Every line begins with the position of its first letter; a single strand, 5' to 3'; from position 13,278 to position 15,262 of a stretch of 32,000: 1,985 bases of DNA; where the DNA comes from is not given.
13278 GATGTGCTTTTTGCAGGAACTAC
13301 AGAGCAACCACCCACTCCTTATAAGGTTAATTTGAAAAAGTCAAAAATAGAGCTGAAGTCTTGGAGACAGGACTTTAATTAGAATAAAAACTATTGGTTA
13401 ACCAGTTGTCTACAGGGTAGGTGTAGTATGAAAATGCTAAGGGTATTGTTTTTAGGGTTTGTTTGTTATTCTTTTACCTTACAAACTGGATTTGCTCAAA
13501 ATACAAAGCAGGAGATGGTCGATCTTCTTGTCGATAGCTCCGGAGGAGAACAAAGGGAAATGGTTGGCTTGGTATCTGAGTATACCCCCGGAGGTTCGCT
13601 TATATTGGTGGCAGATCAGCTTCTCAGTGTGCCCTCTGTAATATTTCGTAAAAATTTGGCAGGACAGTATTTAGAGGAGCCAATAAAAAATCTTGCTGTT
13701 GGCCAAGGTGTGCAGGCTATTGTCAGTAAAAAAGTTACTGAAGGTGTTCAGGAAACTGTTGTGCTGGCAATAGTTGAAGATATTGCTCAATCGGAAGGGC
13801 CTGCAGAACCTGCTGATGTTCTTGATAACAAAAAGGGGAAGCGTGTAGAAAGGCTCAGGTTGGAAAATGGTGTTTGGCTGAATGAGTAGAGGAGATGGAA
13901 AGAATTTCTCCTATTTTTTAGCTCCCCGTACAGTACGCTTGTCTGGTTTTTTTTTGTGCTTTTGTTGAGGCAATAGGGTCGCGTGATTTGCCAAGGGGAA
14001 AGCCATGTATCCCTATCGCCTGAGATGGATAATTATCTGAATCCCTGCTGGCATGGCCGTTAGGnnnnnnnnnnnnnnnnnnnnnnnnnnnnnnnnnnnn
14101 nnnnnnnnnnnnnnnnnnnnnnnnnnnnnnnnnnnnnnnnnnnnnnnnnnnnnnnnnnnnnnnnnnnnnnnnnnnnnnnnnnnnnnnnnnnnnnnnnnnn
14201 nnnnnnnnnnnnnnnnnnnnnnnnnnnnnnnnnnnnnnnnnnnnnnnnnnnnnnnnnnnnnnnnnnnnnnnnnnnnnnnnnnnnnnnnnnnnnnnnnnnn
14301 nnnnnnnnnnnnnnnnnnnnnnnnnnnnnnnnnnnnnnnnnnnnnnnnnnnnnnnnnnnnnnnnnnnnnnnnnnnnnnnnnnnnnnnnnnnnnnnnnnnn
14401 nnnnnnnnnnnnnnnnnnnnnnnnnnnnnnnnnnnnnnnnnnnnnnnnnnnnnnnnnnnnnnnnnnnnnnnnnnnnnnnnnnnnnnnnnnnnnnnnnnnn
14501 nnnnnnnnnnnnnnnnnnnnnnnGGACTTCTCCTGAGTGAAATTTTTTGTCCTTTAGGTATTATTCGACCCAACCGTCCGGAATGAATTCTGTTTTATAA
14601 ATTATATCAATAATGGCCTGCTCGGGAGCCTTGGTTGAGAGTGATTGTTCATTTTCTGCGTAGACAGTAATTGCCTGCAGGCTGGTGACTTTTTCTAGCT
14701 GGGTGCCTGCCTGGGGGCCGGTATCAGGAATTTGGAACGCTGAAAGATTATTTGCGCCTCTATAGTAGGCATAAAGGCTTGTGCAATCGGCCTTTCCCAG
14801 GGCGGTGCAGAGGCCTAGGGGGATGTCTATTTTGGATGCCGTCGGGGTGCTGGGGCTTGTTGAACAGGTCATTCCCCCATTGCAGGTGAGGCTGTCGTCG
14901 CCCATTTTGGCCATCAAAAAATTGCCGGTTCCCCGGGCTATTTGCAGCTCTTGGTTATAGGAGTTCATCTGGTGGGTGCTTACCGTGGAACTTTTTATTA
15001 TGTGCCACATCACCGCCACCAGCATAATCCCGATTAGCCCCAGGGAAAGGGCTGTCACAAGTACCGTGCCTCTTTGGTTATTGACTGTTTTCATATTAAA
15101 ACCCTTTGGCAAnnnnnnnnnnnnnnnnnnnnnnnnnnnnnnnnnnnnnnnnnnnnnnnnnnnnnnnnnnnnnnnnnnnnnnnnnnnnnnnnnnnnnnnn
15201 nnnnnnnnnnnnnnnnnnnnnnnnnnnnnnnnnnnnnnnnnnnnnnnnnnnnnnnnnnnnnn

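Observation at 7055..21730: Two convergent, paralogous minor-pilin/PilY1 operons with permuted gene order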

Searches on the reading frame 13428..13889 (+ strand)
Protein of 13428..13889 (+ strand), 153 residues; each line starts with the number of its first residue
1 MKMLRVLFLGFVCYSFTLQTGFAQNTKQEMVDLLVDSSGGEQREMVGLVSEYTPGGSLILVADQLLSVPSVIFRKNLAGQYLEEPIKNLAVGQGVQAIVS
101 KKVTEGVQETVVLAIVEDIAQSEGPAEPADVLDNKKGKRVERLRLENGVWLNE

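Call 5: search_protein_families(library=pfam, max_evalue=0.01, proteins=[window:13428-13889:+])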
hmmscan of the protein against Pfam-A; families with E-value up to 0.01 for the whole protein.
window:13428-13889:+ (153 aa): 0 families

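Call 9: search_protein_families(library=ncbifam, max_evalue=0.01, proteins=[window:13428-13889:+])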
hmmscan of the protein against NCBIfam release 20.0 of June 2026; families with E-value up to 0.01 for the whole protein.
window:13428-13889:+ (153 aa): 0 families

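Call 45: search_protein_families(library=pfam, max_evalue=5, proteins=[window:13428-13889:+])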
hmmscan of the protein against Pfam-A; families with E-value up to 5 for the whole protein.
window:13428-13889:+ (153 aa): 0 families

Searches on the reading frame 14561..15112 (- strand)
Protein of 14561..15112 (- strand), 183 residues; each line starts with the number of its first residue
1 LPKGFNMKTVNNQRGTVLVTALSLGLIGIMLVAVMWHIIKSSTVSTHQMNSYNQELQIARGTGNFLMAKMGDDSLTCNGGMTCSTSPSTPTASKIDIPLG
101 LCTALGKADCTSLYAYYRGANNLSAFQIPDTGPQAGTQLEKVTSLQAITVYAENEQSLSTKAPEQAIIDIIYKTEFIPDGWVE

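Call 6: search_protein_families(library=pfam, max_evalue=0.01, proteins=[window:14561-15112:-])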
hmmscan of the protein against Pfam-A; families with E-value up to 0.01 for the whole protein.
window:14561-15112:- (183 aa): 0 families

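Call 10: search_protein_families(library=ncbifam, max_evalue=0.01, proteins=[window:14561-15112:-])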
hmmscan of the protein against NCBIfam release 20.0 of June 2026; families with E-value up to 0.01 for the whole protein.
window:14561-15112:- (183 aa): 0 families

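Call 45: search_protein_families(library=pfam, max_evalue=5, proteins=[window:14561-15094:-])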
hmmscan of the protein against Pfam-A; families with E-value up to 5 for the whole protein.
window:14561-15094:- (177 aa): 0 families
